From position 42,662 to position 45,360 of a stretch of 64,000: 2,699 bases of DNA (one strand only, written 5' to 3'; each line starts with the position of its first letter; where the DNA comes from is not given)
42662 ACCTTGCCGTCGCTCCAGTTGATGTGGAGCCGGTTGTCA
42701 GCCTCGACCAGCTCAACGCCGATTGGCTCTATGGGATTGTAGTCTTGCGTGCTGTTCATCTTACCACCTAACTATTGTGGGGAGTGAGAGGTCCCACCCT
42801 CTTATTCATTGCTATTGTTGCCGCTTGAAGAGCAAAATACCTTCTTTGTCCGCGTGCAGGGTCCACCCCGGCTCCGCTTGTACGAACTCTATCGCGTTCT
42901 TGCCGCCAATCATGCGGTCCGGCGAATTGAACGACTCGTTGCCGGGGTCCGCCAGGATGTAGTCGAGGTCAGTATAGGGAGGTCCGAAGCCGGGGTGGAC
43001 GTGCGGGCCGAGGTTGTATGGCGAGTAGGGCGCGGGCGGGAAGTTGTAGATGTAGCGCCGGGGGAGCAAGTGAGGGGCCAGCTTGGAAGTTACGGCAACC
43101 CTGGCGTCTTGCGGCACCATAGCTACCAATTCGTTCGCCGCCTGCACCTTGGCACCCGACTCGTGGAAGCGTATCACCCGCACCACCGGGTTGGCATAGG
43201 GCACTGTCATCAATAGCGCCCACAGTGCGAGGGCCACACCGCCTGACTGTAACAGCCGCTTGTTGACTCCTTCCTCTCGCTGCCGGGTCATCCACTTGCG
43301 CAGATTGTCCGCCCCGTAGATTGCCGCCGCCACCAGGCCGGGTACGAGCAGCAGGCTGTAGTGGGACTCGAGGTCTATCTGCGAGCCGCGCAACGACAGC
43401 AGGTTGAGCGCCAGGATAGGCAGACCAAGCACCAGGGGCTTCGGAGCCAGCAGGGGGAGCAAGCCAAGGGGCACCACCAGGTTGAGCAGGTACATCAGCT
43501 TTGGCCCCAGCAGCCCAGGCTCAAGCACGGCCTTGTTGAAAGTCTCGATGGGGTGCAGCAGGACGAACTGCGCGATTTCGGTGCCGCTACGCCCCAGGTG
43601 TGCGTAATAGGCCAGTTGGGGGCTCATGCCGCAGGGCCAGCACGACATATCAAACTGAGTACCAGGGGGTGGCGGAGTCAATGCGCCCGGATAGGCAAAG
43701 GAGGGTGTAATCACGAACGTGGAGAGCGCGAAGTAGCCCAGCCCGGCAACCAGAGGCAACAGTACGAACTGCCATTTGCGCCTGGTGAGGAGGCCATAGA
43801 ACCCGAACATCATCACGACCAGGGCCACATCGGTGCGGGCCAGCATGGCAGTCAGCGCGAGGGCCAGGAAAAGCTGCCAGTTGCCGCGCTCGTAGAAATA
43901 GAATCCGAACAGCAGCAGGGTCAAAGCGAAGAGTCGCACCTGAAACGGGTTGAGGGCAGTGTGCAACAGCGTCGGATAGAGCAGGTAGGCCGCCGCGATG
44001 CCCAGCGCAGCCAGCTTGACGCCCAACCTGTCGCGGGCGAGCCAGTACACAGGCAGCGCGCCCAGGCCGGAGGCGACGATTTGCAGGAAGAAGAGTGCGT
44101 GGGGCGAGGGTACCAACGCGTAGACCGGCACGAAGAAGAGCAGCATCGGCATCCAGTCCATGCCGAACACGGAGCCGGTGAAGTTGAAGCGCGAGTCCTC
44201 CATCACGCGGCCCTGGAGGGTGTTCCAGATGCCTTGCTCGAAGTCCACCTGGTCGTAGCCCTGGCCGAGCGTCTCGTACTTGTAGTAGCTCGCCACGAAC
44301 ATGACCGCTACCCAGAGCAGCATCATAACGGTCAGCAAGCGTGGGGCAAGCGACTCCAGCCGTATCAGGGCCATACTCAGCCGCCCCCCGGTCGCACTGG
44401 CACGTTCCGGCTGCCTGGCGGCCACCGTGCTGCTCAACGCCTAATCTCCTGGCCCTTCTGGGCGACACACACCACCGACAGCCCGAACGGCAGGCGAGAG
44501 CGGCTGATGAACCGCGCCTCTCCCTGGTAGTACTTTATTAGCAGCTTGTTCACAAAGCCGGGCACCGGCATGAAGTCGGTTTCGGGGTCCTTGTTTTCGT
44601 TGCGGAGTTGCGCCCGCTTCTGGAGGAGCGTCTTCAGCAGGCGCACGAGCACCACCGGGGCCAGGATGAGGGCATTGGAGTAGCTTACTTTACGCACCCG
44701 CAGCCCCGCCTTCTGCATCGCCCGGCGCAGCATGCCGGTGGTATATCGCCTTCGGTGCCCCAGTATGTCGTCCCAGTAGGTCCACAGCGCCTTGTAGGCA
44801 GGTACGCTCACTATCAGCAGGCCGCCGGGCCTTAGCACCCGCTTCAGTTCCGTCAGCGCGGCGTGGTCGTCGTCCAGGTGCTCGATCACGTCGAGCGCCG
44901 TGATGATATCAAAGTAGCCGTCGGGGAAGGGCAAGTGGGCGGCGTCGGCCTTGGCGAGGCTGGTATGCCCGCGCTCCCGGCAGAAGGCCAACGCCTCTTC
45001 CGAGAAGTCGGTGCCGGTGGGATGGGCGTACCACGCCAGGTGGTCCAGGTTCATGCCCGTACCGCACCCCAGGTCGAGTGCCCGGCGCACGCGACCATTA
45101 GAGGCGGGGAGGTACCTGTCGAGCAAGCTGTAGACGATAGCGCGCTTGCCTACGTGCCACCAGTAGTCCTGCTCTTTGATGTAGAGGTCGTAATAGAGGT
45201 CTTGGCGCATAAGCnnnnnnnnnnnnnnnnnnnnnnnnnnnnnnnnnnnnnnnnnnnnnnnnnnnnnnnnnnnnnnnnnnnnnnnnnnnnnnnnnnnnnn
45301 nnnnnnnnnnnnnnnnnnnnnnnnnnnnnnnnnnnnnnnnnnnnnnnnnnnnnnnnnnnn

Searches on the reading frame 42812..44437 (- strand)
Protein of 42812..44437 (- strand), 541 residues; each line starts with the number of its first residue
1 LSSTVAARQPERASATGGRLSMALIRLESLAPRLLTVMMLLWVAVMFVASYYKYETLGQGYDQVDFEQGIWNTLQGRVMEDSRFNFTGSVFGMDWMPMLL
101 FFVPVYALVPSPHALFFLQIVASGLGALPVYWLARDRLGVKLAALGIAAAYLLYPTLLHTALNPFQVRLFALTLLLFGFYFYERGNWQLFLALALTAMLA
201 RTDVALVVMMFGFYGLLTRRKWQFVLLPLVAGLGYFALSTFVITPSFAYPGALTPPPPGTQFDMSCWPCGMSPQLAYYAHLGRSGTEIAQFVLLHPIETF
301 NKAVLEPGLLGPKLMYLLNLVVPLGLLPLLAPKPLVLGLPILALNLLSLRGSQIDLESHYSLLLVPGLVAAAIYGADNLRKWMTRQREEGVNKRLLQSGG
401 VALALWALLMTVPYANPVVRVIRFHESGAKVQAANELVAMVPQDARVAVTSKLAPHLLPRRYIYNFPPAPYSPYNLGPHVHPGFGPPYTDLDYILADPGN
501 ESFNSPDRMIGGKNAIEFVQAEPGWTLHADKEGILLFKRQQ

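Call 3: search_protein_families(library=pfam, proteins=[window:42812-44437:-], max_evalue=1)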
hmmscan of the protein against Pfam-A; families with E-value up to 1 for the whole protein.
window:42812-44437:- (541 aa): 1 family
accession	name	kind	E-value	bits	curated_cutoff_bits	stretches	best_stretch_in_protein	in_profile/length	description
PF09852.15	DUF2079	-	2.5e-56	192.1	28.2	1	57-536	5-459/459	Predicted membrane protein (DUF2079)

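Call 4: search_protein_families(library=ncbifam, proteins=[window:42812-44437:-], max_evalue=1)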
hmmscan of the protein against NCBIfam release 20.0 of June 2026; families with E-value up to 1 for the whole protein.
window:42812-44437:- (541 aa): 2 families
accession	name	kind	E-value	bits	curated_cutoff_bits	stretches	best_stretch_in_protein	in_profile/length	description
TIGR01843.1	type_I_hlyD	subfamily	0.1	11.6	208.65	1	416-456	278-318/422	HlyD family type I secretion periplasmic adaptor subunit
NF046093.1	AZOBR_p60025_fam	subfamily_domain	0.18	11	150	1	112-229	113-227/232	AZOBR_p60025 family cell surface glycopolymer formation protein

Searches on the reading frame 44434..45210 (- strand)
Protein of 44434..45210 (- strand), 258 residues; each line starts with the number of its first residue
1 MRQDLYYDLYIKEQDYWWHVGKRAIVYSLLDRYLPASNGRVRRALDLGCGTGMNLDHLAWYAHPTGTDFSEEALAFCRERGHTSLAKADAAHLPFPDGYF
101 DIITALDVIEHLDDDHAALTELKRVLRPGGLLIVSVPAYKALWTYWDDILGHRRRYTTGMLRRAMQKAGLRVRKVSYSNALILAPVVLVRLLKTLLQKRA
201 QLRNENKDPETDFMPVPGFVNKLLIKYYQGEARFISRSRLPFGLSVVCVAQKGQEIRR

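Call 11: search_protein_families(library=pfam, proteins=[window:44434-45210:-], max_evalue=0.01)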
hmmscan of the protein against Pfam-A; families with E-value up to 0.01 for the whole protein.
window:44434-45210:- (258 aa): 9 families
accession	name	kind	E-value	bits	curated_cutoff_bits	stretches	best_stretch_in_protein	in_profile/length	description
PF08241.18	Methyltransf_11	-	1.7e-25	89.9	21.2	1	45-134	1-95/95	Methyltransferase domain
PF13489.12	Methyltransf_23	-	7.5e-23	81.5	27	1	28-174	11-163/164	Methyltransferase domain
PF13649.12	Methyltransf_25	-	5.6e-21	75.5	27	1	45-130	2-97/97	Methyltransferase domain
PF08242.18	Methyltransf_12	-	1.4e-15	58.3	30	1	45-132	1-98/98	Methyltransferase domain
PF13847.12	Methyltransf_31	-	2.6e-14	53.6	27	1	43-138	6-113/145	Methyltransferase domain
PF03141.22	Methyltransf_29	-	2.8e-09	36.6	23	1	33-138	108-221/506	Putative S-adenosyl-L-methionine-dependent methyltransferase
PF01209.24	Ubie_methyltran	-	1.5e-07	31.4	20.1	1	42-134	49-151/233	ubiE/COQ5 methyltransferase family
PF07021.18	MetW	-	8.1e-06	26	21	1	43-145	16-117/193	Methionine biosynthesis protein MetW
PF05219.18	DREV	-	0.0017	18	26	1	33-136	87-188/265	DREV methyltransferase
